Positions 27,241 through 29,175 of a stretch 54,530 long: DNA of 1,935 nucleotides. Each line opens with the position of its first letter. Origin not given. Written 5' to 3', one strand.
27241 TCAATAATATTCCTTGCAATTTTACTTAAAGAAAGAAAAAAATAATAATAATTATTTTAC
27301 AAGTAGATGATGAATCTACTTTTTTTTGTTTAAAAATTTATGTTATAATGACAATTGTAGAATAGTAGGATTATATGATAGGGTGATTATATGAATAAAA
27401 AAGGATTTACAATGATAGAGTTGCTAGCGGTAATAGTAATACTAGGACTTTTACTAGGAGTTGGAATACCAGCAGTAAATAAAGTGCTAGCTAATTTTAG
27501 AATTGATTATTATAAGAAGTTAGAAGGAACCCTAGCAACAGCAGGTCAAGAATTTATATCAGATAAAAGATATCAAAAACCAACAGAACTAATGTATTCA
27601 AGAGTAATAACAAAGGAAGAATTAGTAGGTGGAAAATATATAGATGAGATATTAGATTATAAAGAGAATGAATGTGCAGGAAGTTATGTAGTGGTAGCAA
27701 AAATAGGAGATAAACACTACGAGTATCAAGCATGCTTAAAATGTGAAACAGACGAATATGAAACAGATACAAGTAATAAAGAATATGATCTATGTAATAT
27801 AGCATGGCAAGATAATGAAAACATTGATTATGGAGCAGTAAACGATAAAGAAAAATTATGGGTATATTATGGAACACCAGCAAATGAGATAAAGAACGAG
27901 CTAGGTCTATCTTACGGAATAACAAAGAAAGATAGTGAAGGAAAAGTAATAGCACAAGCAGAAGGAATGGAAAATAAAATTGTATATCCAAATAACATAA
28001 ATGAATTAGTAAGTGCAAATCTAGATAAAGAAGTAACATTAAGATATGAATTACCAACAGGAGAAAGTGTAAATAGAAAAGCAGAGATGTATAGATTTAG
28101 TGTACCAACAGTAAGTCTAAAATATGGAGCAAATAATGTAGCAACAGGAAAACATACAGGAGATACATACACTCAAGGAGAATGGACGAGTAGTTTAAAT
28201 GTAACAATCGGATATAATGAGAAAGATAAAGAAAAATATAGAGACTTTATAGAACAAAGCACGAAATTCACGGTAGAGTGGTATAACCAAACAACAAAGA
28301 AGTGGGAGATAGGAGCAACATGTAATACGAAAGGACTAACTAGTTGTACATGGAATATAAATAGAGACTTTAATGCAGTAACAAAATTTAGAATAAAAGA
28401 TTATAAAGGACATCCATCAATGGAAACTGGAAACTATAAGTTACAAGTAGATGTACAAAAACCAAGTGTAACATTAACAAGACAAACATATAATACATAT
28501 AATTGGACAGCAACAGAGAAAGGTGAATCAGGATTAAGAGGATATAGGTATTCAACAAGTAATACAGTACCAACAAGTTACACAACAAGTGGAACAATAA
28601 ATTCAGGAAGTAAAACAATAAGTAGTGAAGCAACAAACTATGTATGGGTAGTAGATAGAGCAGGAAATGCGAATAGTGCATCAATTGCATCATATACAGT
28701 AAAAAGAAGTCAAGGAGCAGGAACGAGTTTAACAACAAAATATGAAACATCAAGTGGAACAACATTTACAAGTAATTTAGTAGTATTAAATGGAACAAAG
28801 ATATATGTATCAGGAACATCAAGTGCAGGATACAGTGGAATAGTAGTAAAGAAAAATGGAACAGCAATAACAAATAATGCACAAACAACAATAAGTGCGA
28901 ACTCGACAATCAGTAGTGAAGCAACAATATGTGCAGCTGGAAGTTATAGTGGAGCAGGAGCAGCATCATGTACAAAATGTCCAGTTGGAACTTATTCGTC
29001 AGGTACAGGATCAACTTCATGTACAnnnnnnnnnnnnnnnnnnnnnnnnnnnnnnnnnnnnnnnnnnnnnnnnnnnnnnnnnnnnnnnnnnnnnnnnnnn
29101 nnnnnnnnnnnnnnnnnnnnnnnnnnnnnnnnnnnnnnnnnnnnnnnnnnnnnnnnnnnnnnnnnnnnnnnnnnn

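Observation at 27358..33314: Twin type IV pilin-like genes with an identical 1.67-kb constant region and exchangeable stalk and tip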

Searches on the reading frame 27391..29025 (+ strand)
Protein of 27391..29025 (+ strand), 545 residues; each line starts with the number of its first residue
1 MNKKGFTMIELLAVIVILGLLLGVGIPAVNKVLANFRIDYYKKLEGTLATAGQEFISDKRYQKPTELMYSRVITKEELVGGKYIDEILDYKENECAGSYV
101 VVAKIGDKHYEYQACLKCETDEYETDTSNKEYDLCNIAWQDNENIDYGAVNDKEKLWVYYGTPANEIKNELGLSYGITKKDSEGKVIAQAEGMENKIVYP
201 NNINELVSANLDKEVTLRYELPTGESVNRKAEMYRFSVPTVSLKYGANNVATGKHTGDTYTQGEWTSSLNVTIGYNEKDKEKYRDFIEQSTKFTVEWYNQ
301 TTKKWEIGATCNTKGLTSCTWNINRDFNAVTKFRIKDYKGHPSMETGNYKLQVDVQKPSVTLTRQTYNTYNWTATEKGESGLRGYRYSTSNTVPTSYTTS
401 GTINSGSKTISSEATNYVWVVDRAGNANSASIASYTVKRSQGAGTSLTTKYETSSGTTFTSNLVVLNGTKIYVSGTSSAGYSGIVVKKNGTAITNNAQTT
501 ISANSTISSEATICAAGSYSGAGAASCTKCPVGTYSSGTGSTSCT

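Call 11: find_homologous_proteins(query=window:27391-29025:+, max_evalue=0.001)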
Query window:27391-29025:+ (545 aa): 10 proteins with E <= 0.001 among 8000 candidates.
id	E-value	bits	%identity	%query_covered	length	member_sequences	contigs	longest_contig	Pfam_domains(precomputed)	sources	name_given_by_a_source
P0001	0.0e+0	1209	100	100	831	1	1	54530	PF09479.17,PF07963.18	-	-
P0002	6.6e-233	792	82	82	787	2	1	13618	PF07963.18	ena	-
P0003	1.2e-180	620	76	67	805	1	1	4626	PF07963.18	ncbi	-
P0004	2.0e-112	395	51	66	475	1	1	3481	PF07963.18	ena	-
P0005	3.0e-108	381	50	66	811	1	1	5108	PF07963.18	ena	-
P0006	2.4e-42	164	32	66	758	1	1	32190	PF07963.18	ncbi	-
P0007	1.1e-18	86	45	25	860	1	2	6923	PF07963.18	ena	-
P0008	2.5e-18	84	42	24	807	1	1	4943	PF07963.18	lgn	-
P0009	7.0e-12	63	39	22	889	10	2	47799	-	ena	-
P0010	9.9e-4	36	44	12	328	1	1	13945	PF09479.17,PF07963.18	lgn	-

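Call 13: find_encoding_contigs(protein=P0002, flank=10000, max_places=6)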
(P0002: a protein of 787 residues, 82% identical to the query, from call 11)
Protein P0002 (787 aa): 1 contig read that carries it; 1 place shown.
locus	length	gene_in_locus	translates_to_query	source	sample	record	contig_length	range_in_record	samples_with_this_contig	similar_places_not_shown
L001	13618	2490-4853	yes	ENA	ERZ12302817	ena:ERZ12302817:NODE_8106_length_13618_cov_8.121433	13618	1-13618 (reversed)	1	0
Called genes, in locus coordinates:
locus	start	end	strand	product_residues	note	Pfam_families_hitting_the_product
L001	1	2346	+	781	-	?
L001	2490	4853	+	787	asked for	PF07963:N_methyl (weak)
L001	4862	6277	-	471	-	PF00890:FAD_binding_2 (faint), PF01266:DAO (weak), PF01946:Thi4 (weak), PF03486:HI0933_like (weak), PF05834:Lycopene_cycl (faint), PF07992:Pyr_redox_2 (weak), PF13738:Pyr_redox_3 (faint), PF21688:FAD-depend_C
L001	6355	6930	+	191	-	-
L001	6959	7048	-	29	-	-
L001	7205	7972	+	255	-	-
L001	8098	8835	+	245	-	-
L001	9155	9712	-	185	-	-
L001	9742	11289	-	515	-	-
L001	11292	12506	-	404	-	PF13421:Band_7_1, PF09851:SHOCT (faint)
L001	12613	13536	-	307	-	-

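Call 14: find_encoding_contigs(protein=P0003, flank=10000, max_places=6)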
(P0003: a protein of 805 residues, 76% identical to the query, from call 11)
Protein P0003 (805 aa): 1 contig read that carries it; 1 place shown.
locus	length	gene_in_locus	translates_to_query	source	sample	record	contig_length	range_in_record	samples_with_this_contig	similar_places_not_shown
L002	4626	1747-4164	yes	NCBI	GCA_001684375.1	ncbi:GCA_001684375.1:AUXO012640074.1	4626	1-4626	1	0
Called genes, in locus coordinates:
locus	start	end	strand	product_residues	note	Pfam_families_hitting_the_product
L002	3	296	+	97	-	?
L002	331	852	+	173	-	-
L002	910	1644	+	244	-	-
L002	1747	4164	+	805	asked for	PF07963:N_methyl (weak)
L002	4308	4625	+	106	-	?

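Call 15: find_encoding_contigs(protein=P0005, flank=10000, max_places=6)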
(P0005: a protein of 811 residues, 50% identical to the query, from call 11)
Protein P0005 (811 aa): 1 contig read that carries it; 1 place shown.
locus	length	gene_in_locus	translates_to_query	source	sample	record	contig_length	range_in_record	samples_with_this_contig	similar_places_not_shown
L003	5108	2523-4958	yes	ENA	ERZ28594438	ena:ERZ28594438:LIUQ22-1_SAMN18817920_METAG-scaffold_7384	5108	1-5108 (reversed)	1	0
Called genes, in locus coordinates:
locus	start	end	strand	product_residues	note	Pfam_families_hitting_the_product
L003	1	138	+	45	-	?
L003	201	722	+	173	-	-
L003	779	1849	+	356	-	PF19328:DAP_DH_C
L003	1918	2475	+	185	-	PF01928:CYTH (weak)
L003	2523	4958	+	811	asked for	PF07963:N_methyl (weak)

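Call 18: find_related_loci(query=window:27391-29025:+, collection=genome_contigs, flank=10000)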
Query window:27391-29025:+ (545 aa) in genome_contigs; peptide patterns used: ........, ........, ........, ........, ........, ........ (x = any residue, [..] = any of these).
174 stretches matched a pattern; 31 encode a relative of the query (tblastn E <= 1e-3); 31 distinct loci.
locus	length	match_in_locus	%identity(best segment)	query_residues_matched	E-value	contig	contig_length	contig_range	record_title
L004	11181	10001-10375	37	1-120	6e-14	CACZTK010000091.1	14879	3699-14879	MAG: uncultured Erysipelotrichaceae bacterium isolate RUG12933 genome assembly, contig: RUG12933_asm_91, whole genome sh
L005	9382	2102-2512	34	1-131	1e-13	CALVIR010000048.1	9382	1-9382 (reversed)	MAG: uncultured Bacilli bacterium isolate BRZ_HM__bin47 genome assembly, contig: BRZ_HM__NODE_6708_length_9382_cov_8.751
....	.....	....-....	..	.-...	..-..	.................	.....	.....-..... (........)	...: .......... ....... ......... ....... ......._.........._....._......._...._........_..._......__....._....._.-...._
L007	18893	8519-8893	35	1-119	4e-12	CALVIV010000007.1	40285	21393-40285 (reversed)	MAG: uncultured Bacilli bacterium isolate BRZ_IG__bin14 genome assembly, contig: BRZ_IG__NODE_719_length_40285_cov_41.28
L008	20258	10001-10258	38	1-86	4e-12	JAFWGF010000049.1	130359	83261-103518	MAG: Bacilli bacterium isolate RGIG5711 Sheep_Duodenum.Co__c1135530, whole genome shotgun sequence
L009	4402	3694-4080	34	1-128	4e-12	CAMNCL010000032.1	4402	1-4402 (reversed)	MAG: uncultured Bacillales bacterium isolate SRR1222429_bin.142_metaWRAP_v1.3_MAG genome assembly, contig: NODE.67257_le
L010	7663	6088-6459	33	1-122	1e-11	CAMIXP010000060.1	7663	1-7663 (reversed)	MAG: uncultured Bacillales bacterium isolate SRR12081302_bin.69_metaWRAP_v1.3_MAG genome assembly, contig: ERZ12289775.1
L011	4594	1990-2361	34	1-118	1e-11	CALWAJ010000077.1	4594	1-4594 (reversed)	MAG: uncultured Bacilli bacterium isolate BRZ_GV__bin40 genome assembly, contig: BRZ_GV__NODE_14558_length_4594_cov_6.67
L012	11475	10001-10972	36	1-116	1e-9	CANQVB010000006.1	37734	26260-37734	MAG: uncultured Bacilli bacterium isolate Lapin-033__bin34 genome assembly, contig: Lapin-033__NODE_812_length_37734_cov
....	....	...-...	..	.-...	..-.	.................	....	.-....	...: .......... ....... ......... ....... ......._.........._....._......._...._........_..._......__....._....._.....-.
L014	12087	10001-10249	36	1-85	4e-9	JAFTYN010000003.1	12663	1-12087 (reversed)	MAG: Bacilli bacterium isolate RGIG4266 Roe_deer_Colon.Co__c11806, whole genome shotgun sequence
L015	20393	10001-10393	34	1-128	7e-9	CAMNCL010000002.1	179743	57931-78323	MAG: uncultured Bacillales bacterium isolate SRR1222429_bin.142_metaWRAP_v1.3_MAG genome assembly, contig: NODE.51_lengt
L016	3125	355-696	31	1-123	2e-8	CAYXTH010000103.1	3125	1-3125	MAG TPA_asm: uncultured Muribaculaceae bacterium isolate binchicken_co323_95 genome assembly, contig: NODE_36238_length_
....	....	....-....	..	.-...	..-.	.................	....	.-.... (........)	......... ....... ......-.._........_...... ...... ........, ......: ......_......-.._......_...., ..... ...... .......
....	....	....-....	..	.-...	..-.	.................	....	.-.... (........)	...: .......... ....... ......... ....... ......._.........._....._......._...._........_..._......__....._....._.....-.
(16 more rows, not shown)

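Call 19: find_related_loci(query=window:27391-29025:+, collection=metagenome_contigs, flank=10000)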
Query window:27391-29025:+ (545 aa) in metagenome_contigs; peptide patterns used: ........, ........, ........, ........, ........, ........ (x = any residue, [..] = any of these).
195 stretches matched a pattern; 37 encode a relative of the query (tblastn E <= 1e-3); 37 distinct loci.
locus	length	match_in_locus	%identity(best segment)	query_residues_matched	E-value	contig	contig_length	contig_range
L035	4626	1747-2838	76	1-364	0e+0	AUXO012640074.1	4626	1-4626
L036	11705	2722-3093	35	1-122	2e-13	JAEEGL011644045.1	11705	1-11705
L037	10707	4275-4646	31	1-122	2e-11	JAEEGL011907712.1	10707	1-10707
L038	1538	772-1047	44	1-94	9e-12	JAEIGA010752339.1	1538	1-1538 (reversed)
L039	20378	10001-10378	35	1-118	2e-10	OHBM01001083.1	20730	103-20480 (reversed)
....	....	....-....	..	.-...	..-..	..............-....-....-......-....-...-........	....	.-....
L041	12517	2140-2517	35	1-118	4e-10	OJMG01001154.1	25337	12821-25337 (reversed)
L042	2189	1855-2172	38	1-104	3e-10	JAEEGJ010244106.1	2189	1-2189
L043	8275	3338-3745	30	1-137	1e-9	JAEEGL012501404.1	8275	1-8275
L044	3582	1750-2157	30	1-137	3e-9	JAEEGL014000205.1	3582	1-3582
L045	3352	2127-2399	34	1-97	3e-9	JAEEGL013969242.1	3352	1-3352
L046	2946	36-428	34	1-128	4e-9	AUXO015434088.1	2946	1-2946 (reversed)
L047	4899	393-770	32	1-118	5e-9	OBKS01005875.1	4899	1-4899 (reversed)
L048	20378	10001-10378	33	1-118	6e-9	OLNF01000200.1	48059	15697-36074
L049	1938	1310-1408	61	1-33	3e-8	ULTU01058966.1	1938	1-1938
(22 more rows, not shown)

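Call 23: find_encoding_contigs(protein=P0009, flank=10000, max_places=3)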
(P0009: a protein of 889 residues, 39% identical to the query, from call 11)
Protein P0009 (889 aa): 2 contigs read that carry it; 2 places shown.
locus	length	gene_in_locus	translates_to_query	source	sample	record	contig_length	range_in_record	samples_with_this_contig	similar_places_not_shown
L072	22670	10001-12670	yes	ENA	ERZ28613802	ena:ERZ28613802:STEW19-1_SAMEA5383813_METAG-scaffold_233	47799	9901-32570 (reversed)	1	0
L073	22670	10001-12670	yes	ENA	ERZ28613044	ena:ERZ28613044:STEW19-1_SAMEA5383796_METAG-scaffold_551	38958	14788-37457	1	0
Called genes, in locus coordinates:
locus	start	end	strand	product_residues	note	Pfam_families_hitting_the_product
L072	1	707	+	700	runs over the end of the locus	PF04760:IF2_N, PF00009:GTP_EFTU, PF00025:Arf (weak), PF01926:MMR_HSR1, PF03144:GTP_EFTU_D2 (faint), PF22042:EF-G_D2, PF11987:IF-2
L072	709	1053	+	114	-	PF02033:RBFA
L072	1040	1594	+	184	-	-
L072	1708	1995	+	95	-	PF06013:WXG100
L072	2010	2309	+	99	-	PF06013:WXG100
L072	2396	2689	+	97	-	PF06013:WXG100 (weak)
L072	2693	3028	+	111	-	-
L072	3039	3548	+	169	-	-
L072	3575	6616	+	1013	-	-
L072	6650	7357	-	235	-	PF02517:Rce1-like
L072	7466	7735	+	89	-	PF00312:Ribosomal_S15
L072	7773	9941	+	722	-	PF01138:RNase_PH, PF03725:RNase_PH_C, PF03726:PNPase, PF01138:RNase_PH, PF03725:RNase_PH_C, PF00575:S1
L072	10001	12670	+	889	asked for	-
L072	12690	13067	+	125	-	-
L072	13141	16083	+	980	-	PF02463:SMC_N, PF13304:AAA_21 (weak), PF13476:AAA_23, PF13555:AAA_29 (weak), PF06470:SMC_hinge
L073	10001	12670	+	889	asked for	-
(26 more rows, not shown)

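Call 24: find_encoding_contigs(protein=P0006, flank=10000, max_places=3)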
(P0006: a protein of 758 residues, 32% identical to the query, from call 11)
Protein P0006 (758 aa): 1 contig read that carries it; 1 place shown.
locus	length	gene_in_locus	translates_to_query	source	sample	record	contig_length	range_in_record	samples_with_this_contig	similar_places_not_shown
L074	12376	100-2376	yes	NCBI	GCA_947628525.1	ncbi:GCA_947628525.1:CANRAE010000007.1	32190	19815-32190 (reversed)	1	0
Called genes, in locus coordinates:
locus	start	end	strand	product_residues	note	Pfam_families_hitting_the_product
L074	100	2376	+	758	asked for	PF07963:N_methyl (weak)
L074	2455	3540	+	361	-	PF03033:Glyco_transf_28, PF02350:Epimerase_2 (faint), PF00201:UDPGT (weak), PF04101:Glyco_tran_28_C, PF06722:EryCIII-like_C (weak)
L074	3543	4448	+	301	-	PF01565:FAD_binding_4, PF02873:MurB_C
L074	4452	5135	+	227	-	PF08478:POTRA_1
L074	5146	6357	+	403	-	-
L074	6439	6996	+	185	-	PF01330:RuvA_N, PF14520:HHH_5, PF07499:RuvA_C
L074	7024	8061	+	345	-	PF05496:RuvB_N, PF06068:TIP49 (faint), PF13173:AAA_14 (weak), PF00004:AAA, PF07728:AAA_5, PF17864:AAA_lid_4, PF05491:WHD_RuvB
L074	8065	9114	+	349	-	PF02547:Queuosine_synth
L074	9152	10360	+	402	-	PF02638:GHL10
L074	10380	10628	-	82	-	-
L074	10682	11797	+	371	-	PF02073:Peptidase_M29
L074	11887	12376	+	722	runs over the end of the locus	PF17764:PriA_3primeBD, PF00270:DEAD, PF04851:ResIII, PF18319:Zn_ribbon_PriA, PF00271:Helicase_C, PF18074:PriA_C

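Call 70: search_protein_families(library=pfam, proteins=[P0002, P0003, P0005, P0006, P0007, P0008, P0009], max_evalue=0.001)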
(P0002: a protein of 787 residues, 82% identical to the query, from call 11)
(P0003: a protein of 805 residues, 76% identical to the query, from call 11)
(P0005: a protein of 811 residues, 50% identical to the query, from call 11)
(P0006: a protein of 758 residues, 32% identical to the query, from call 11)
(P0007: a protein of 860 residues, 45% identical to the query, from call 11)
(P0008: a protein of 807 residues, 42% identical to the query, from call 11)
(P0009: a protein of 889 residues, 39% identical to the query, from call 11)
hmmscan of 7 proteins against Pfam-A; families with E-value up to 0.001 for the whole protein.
P0002 (787 aa): 1 family
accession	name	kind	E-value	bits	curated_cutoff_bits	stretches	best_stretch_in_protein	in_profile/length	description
PF07963.17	N_methyl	-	7.3e-06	25.8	21.2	1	2-24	3-25/27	Prokaryotic N-terminal methylation motif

P0003 (805 aa): 1 family
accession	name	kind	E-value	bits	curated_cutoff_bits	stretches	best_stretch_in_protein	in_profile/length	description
PF07963.17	N_methyl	-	7.7e-06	25.7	21.2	1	2-24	3-25/27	Prokaryotic N-terminal methylation motif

P0005 (811 aa): 2 families
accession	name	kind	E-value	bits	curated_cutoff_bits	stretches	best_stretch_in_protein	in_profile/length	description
PF07963.17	N_methyl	-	3.9e-07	29.8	21.2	1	1-27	1-27/27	Prokaryotic N-terminal methylation motif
PF09479.16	Flg_new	-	0.00022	21.7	27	1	525-577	5-51/65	Listeria-Bacteroides repeat domain (List_Bact_rpt)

P0006 (758 aa): 1 family
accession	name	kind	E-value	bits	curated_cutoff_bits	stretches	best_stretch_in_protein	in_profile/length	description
PF07963.17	N_methyl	-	1.7e-06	27.8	21.2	1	32-58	1-27/27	Prokaryotic N-terminal methylation motif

P0007 (860 aa): 1 family
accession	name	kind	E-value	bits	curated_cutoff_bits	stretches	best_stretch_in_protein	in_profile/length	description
PF07963.17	N_methyl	-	7.4e-07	28.9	21.2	1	2-25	3-26/27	Prokaryotic N-terminal methylation motif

P0008 (807 aa): 1 family
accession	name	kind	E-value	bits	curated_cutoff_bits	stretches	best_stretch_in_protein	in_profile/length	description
PF07963.17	N_methyl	-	2.1e-06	27.5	21.2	1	1-26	1-26/27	Prokaryotic N-terminal methylation motif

P0009 (889 aa): 4 families
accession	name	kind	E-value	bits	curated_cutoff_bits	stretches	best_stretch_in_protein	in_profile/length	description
PF19077.6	Big_13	-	4.9e-05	24.2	27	0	450-479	72-101/102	Bacterial Ig-like domain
PF12245.14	Big_3_2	-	5.8e-05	23.7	23.3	0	648-672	98-122/122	Bacterial Ig-like domain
PF07963.17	N_methyl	-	0.00014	21.8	21.2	1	5-28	3-26/27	Prokaryotic N-terminal methylation motif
PF24893.1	DUF7743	-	0.00023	21.3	27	0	644-687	71-114/120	Domain of unknown function (DUF7743)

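Call 72: list_cluster_members(proteins=[P0002, P0003, P0004, P0005, P0014])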
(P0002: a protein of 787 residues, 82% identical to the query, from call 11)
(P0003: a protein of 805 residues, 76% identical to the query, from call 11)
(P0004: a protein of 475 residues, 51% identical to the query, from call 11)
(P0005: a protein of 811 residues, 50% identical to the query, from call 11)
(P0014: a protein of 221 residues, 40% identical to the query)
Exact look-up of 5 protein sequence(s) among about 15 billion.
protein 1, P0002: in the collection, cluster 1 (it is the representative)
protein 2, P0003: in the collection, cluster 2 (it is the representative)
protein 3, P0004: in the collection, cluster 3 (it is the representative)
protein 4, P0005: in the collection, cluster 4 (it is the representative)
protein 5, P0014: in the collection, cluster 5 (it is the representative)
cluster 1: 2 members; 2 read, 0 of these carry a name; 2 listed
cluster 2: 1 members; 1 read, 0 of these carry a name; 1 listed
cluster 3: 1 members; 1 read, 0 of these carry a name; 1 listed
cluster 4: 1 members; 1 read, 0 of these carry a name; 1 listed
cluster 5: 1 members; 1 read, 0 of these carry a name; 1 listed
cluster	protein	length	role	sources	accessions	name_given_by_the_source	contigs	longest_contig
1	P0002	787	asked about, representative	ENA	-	-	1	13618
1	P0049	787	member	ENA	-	-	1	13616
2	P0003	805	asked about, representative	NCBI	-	-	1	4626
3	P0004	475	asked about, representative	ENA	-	-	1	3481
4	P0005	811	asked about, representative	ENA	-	-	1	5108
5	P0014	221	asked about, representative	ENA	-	-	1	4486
